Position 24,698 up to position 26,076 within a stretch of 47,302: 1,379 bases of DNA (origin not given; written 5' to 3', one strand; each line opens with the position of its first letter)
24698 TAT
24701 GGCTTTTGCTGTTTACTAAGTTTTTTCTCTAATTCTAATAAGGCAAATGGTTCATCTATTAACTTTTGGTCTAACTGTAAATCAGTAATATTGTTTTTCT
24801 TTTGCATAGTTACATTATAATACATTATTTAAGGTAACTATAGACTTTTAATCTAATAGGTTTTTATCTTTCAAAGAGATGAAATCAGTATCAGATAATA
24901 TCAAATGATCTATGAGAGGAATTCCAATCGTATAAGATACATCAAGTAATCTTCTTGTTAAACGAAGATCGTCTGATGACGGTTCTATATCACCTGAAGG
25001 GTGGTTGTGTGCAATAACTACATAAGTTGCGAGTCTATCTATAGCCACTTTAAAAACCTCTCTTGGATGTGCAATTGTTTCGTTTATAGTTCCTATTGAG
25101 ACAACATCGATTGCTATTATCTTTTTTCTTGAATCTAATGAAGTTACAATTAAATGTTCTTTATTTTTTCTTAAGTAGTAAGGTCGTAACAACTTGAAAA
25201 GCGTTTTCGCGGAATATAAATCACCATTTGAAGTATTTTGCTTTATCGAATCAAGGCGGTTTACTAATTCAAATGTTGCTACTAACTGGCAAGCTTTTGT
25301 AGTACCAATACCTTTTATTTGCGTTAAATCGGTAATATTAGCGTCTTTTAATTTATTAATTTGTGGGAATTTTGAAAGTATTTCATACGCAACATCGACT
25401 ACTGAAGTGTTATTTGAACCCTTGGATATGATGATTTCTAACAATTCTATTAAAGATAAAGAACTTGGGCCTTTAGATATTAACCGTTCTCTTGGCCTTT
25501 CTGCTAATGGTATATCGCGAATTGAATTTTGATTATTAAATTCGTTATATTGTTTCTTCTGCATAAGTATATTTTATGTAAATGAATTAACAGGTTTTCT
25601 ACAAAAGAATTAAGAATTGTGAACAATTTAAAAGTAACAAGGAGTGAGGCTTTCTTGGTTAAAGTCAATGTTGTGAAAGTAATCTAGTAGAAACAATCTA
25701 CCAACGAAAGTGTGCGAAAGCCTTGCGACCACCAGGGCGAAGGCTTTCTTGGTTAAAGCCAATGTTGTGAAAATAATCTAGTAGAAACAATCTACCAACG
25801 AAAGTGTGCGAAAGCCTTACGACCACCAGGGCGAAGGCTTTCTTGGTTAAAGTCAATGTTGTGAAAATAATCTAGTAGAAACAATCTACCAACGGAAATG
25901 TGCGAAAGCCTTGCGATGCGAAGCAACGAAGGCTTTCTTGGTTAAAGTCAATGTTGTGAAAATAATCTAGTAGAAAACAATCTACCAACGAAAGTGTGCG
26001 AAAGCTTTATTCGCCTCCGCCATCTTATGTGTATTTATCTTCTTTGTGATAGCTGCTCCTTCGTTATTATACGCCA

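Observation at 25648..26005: Tandem 94/95-bp array that reiterates the last 8 codons and stop of rpsG, each unit carrying two hairpins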

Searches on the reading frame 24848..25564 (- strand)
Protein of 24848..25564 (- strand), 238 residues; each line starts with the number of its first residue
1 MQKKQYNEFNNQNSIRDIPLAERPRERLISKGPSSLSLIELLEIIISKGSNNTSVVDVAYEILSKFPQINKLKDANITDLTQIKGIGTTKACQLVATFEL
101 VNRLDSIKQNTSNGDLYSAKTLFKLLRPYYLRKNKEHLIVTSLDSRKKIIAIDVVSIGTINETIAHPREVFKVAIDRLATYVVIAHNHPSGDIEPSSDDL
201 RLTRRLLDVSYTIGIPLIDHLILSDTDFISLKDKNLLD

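Call 9: search_protein_families(library=pfam, proteins=[window:24848-25564:-])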
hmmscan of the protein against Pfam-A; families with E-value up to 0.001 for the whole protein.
window:24848-25564:- (238 aa): 5 families
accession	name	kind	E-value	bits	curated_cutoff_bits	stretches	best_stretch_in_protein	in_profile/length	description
PF04002.20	RadC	-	8e-37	126.3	22.1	1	118-235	3-120/121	RadC-like JAB domain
PF20582.4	UPF0758_N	-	6.8e-24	84.2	27.1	1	15-92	1-77/77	UPF0758 N-terminal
PF14464.11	Prok-JAB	-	5.3e-05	23.5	25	1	162-214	47-101/114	Prokaryotic homologs of the JAB domain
PF12826.13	HHH_2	-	6.3e-05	23.5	27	1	58-99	15-56/64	Helix-hairpin-helix motif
PF14520.12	HHH_5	-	0.00032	21.5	27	1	59-96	15-53/57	Helix-hairpin-helix domain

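Call 15: find_encoding_contigs(protein=window:24848-25564:-, flank=10000, max_places=10)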
Protein window:24848-25564:- (238 aa): 2 contigs read that carry it; 1 place shown.
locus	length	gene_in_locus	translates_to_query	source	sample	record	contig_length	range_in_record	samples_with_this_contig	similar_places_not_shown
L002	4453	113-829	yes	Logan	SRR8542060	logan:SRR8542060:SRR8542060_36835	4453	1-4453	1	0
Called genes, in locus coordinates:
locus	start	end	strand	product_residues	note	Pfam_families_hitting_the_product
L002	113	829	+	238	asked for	PF20582:UPF0758_N, PF04002:RadC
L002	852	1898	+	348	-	PF01336:tRNA_anti-codon, PF01966:HD (weak)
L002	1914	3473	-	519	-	-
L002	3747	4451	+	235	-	?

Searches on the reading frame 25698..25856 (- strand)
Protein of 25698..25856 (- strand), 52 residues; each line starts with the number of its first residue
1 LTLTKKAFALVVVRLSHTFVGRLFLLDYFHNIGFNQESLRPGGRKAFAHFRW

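Call 31: find_encoding_contigs(protein=window:25698-25856:-, flank=3000)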
Protein window:25698-25856:- (52 aa): no gene with exactly this product is on record in the collection.

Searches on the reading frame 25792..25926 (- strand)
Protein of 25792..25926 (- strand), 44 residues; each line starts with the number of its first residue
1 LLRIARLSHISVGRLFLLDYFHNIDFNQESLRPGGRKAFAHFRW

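Call 32: find_encoding_contigs(protein=window:25792-25926:-, flank=3000)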
Protein window:25792-25926:- (44 aa): no gene with exactly this product is on record in the collection.
